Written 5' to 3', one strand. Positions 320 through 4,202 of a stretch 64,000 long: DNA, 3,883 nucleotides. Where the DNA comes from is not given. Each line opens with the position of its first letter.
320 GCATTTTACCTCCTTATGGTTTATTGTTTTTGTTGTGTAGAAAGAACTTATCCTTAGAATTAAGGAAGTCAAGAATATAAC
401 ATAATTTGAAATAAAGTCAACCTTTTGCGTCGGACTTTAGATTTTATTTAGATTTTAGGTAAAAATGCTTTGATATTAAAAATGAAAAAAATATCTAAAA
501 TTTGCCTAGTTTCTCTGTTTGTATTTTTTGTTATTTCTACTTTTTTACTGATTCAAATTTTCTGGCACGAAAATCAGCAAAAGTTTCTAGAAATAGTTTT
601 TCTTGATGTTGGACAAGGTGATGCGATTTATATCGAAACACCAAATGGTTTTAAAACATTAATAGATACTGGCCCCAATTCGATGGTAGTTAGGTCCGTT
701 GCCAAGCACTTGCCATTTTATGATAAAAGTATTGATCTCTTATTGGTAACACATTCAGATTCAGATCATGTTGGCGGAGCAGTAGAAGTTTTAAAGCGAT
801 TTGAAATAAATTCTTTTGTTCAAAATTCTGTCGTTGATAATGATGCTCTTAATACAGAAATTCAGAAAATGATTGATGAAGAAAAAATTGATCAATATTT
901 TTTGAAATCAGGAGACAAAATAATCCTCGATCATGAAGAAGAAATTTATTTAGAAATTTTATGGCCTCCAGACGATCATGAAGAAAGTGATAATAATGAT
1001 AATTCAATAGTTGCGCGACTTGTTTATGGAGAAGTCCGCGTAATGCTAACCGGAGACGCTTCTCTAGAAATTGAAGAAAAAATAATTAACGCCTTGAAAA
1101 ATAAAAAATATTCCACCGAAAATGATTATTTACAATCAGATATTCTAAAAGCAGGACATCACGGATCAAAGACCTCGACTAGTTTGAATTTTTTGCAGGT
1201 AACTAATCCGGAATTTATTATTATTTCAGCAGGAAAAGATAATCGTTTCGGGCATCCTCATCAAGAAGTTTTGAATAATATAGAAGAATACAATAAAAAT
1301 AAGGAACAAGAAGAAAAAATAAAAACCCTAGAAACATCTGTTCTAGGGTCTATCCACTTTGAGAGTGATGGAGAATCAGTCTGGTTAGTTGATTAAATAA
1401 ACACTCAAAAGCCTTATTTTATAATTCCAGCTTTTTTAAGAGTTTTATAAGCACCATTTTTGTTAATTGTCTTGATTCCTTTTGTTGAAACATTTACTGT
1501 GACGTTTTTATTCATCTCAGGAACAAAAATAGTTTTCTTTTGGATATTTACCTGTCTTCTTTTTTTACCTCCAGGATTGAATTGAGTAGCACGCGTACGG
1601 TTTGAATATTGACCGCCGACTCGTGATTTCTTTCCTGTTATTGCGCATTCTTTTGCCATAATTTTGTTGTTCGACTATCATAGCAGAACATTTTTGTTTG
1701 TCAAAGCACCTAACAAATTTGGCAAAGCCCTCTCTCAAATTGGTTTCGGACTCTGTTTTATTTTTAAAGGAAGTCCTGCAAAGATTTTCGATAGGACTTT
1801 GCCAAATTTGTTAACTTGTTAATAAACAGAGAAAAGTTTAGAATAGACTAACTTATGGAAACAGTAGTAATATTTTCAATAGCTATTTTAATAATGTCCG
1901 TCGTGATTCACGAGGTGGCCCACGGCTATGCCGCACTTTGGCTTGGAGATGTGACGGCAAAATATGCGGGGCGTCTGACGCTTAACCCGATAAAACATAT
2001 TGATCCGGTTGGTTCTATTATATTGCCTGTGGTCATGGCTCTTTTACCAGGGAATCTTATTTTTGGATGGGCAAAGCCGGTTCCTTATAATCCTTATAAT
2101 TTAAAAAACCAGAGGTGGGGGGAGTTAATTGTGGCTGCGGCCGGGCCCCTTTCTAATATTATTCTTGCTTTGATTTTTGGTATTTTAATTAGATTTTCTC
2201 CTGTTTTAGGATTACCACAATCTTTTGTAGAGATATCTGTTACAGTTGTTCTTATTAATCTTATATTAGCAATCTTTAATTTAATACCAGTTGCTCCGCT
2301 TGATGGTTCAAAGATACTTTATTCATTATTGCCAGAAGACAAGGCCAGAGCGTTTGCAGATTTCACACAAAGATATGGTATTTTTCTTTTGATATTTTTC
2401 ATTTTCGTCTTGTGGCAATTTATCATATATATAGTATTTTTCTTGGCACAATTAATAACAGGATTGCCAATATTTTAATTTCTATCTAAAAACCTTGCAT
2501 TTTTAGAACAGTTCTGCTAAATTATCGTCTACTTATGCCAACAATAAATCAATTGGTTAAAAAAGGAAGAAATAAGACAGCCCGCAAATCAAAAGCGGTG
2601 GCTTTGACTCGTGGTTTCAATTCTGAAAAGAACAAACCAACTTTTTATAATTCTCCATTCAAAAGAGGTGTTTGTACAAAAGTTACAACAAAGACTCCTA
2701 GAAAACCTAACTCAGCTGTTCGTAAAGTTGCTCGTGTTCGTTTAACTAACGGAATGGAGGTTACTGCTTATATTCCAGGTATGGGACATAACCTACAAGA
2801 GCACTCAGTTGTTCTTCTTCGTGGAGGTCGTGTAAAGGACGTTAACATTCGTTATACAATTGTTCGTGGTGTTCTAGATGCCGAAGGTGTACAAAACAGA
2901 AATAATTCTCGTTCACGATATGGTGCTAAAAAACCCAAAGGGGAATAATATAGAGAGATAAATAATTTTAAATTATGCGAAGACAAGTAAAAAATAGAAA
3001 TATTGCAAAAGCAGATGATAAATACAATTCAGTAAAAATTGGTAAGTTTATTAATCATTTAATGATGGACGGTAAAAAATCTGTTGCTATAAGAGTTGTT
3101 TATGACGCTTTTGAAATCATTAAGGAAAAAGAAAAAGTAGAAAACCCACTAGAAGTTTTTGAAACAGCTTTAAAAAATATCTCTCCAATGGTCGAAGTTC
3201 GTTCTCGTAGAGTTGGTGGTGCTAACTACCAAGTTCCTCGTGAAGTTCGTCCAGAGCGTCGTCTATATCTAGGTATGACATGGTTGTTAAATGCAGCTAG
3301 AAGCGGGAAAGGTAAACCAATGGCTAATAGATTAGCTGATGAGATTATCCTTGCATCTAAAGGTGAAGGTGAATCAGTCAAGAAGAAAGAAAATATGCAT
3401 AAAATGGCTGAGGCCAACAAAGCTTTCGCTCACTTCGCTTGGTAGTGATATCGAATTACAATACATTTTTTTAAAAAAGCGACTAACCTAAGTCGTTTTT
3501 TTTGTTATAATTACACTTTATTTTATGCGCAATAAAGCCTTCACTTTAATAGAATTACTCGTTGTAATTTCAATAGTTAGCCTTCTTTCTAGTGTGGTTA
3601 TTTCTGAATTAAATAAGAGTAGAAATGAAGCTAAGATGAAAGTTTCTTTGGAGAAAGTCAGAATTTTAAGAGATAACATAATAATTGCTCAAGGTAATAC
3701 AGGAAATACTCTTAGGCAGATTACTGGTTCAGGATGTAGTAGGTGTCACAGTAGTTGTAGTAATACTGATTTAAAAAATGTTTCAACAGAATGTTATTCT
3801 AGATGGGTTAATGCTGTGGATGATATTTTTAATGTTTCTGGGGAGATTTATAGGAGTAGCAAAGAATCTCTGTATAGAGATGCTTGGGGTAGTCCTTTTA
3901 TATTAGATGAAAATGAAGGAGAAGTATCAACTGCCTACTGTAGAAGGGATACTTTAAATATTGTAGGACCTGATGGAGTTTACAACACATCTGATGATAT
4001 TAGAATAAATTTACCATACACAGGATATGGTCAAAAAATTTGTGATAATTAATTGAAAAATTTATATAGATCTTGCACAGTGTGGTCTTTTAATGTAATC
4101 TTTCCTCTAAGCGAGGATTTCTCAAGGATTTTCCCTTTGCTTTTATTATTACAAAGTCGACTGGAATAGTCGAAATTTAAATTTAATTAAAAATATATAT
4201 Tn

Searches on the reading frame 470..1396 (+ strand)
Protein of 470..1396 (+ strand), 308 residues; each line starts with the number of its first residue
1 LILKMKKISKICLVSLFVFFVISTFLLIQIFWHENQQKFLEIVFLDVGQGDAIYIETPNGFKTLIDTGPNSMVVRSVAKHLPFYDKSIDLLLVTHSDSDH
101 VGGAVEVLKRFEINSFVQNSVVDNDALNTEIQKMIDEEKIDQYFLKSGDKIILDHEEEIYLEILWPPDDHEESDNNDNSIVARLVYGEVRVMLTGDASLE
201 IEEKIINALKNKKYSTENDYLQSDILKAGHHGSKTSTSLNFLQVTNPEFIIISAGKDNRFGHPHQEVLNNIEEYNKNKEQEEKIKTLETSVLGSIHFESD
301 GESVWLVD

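Call 17: search_protein_families(library=pfam, proteins=[window:470-1396:+], max_evalue=0.01)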
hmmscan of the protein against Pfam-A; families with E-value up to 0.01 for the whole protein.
window:470-1396:+ (308 aa): 4 families
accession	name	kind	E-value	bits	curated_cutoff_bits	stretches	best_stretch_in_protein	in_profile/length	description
PF00753.33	Lactamase_B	-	7.5e-14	52.6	22.7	1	46-246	2-186/196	Metallo-beta-lactamase superfamily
PF12706.13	Lactamase_B_2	-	9.7e-05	22.5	27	1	64-135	4-80/200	Beta-lactamase superfamily domain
PF25281.1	MBL_MAP1B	-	0.001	18.6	37.6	1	47-127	28-106/279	MAP1B MBL-like domain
PF16661.11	Lactamase_B_6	-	0.0011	18.9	27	1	60-113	6-61/193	Metallo-beta-lactamase superfamily domain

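Call 68: find_encoding_contigs(protein=window:470-1396:+, flank=10000, max_places=3)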
Protein window:470-1396:+ (308 aa): no gene with exactly this product is on record in the collection.
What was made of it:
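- Tried and rejected: The leftmost window protein is not on record, so the window could not be extended to the left (call 68).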

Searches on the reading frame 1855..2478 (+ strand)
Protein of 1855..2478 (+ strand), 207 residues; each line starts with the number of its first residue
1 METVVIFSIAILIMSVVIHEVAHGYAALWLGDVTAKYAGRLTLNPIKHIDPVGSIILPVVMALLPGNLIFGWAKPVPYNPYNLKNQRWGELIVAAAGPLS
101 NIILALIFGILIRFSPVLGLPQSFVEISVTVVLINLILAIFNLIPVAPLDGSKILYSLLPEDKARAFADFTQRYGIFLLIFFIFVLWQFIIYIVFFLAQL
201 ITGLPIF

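Call 17: search_protein_families(library=pfam, proteins=[window:1855-2478:+], max_evalue=0.01)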
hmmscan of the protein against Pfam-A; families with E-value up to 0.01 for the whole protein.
window:1855-2478:+ (207 aa): 1 family
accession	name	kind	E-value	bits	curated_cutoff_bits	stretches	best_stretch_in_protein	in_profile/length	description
PF02163.28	Peptidase_M50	-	1.8e-16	60.6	27.2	2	124-184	159-219/221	Peptidase family M50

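Call 42: find_homologous_proteins(query=window:1855-2478:+, max_evalue=1e-20)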
Query window:1855-2478:+ (207 aa): 7997 proteins with E <= 1e-20 among 8000 candidates; the best 120 are listed.
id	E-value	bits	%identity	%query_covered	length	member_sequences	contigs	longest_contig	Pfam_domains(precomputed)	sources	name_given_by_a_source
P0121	5.3e-124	430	100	100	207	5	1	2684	PF02163.29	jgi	-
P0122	3.8e-116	404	88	100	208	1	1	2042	PF02163.29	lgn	-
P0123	2.8e-113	395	86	100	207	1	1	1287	PF02163.29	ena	-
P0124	2.2e-111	389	85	100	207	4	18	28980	PF02163.29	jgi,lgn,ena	jgi:Zn-dependent protease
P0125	8.6e-109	380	84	100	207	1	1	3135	PF02163.29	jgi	jgi:Zn-dependent protease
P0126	2.7e-107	375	83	100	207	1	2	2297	PF02163.29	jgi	jgi:Zn-dependent protease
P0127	3.4e-103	362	81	99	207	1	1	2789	PF02163.29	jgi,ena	-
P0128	3.5e-102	359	83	94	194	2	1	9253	PF02163.29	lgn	-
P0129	2.1e-100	353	80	94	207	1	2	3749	PF02163.29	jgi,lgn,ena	-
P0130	7.8e-100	351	79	99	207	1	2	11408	PF02163.29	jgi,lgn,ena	-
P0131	1.4e-99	350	76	99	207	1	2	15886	PF02163.29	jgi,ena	-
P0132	4.8e-98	345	76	99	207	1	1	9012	PF02163.29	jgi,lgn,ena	-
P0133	5.6e-98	345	77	99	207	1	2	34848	PF02163.29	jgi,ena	-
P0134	7.9e-98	344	76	99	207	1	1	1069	PF02163.29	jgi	jgi:Zn-dependent protease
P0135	1.8e-94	333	76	92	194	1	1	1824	PF02163.29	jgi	jgi:Zn-dependent protease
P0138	4.8e-90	319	71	100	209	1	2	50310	PF02163.29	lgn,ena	-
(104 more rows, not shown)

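Call 43: find_encoding_contigs(protein=P0124, flank=10000, max_places=4)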
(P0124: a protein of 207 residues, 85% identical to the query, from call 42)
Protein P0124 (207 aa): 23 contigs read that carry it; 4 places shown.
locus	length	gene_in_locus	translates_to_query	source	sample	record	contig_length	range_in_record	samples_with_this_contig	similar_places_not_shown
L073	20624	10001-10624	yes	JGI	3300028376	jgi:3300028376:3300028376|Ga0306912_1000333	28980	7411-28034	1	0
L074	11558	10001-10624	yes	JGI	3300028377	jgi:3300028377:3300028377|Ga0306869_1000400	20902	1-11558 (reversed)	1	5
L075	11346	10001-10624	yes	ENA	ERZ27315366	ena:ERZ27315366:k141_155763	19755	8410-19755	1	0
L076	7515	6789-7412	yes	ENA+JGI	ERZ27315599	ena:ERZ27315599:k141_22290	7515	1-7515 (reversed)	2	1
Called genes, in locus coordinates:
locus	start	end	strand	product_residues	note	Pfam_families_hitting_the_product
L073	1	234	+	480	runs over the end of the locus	-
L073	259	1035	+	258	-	PF00121:TIM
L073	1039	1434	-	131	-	PF11969:DcpS_C, PF01230:HIT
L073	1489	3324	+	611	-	PF01368:DHH, PF02272:DHHA1, PF17768:RecJ_OB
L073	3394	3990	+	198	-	PF00081:Sod_Fe_N (weak), PF02777:Sod_Fe_C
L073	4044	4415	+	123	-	PF01757:Acyl_transf_3 (weak)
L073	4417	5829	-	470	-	PF13567:DUF4131, PF03772:Competence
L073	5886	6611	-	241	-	PF00075:RNase_H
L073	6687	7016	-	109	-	-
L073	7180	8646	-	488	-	PF02784:Orn_Arg_deC_N, PF00278:Orn_DAP_Arg_deC (weak)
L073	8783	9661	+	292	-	PF00753:Lactamase_B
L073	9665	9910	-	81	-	PF00830:Ribosomal_L28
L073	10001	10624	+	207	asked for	PF02163:Peptidase_M50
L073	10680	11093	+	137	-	PF00164:Ribosom_S12_S23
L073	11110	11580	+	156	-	PF00177:Ribosomal_S7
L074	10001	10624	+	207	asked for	PF02163:Peptidase_M50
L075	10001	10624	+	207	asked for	PF02163:Peptidase_M50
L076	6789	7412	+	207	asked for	PF02163:Peptidase_M50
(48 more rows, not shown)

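Call 44: find_encoding_contigs(protein=P0133, flank=10000, max_places=2)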
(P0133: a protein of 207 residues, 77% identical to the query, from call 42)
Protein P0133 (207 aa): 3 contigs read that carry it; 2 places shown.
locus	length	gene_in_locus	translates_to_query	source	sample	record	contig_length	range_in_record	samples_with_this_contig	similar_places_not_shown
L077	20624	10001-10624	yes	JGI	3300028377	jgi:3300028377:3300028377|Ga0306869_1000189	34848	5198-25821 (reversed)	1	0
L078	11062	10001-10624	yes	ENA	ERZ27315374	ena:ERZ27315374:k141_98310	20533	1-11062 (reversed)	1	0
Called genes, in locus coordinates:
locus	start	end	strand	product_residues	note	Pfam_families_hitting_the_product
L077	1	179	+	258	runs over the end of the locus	PF00121:TIM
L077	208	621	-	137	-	PF11969:DcpS_C, PF01230:HIT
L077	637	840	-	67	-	-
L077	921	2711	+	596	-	PF01368:DHH, PF02272:DHHA1, PF17768:RecJ_OB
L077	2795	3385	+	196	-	PF00081:Sod_Fe_N (weak), PF02777:Sod_Fe_C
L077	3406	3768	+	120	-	-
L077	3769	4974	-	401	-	PF13567:DUF4131, PF03772:Competence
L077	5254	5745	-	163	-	-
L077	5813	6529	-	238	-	PF00075:RNase_H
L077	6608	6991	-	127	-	-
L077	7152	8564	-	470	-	PF02784:Orn_Arg_deC_N, PF00278:Orn_DAP_Arg_deC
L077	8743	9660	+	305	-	PF00753:Lactamase_B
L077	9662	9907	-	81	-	PF00830:Ribosomal_L28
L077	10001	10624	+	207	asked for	PF02163:Peptidase_M50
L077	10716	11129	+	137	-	PF00164:Ribosom_S12_S23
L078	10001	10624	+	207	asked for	PF02163:Peptidase_M50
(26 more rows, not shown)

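Call 45: find_encoding_contigs(protein=P0138, flank=10000, max_places=2)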
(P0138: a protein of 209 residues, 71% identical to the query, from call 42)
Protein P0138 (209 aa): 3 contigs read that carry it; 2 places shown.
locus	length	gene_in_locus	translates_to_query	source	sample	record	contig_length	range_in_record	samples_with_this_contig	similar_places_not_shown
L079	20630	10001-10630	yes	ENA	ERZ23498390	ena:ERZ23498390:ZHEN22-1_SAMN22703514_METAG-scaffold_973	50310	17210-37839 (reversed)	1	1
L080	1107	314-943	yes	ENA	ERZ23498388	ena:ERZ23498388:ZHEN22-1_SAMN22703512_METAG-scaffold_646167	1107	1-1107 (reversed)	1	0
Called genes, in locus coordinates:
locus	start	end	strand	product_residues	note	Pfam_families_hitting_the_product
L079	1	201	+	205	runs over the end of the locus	-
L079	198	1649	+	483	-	-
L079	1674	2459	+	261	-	PF00121:TIM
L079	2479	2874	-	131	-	PF11969:DcpS_C, PF01230:HIT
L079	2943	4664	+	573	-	PF01368:DHH, PF02272:DHHA1, PF17768:RecJ_OB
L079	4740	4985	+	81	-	PF07927:HicA_toxin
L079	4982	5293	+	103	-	PF21983:NikA-like (weak)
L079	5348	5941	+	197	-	PF02777:Sod_Fe_C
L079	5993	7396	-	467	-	PF13567:DUF4131, PF03772:Competence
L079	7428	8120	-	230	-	PF00075:RNase_H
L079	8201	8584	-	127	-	-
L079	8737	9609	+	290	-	PF00753:Lactamase_B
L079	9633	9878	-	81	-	PF00830:Ribosomal_L28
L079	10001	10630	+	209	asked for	PF02163:Peptidase_M50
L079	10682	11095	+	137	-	PF00164:Ribosom_S12_S23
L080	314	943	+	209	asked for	PF02163:Peptidase_M50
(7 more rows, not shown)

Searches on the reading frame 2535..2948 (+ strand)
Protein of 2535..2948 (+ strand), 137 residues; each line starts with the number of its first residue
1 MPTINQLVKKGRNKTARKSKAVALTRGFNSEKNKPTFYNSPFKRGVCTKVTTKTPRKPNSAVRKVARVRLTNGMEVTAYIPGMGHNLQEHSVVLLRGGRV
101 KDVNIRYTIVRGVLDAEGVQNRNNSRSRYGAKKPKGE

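Call 17: search_protein_families(library=pfam, proteins=[window:2535-2948:+], max_evalue=0.01)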
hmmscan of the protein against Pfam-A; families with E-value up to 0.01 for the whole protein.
window:2535-2948:+ (137 aa): 1 family
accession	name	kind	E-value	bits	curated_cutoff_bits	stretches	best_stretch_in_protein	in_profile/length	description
PF00164.32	Ribosom_S12_S23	-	2.2e-31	108.2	22.3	1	32-135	3-109/110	Ribosomal protein S12/S23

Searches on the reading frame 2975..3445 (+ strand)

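Call 17: search_protein_families(library=pfam, proteins=[window:2975-3445:+], max_evalue=0.01)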
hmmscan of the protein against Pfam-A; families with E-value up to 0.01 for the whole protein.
window:2975-3445:+ (156 aa): 1 family
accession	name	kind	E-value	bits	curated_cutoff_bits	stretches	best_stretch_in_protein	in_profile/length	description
PF00177.27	Ribosomal_S7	-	3.9e-57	192.5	24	1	2-149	2-148/148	Ribosomal protein S7p/S5e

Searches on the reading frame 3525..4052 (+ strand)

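Call 17: search_protein_families(library=pfam, proteins=[window:3525-4052:+], max_evalue=0.01)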
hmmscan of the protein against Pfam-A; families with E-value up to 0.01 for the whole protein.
window:3525-4052:+ (175 aa): 1 family
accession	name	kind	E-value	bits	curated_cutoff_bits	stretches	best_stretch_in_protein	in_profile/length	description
PF07963.17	N_methyl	-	7.8e-07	28.9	21.2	1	2-25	3-26/27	Prokaryotic N-terminal methylation motif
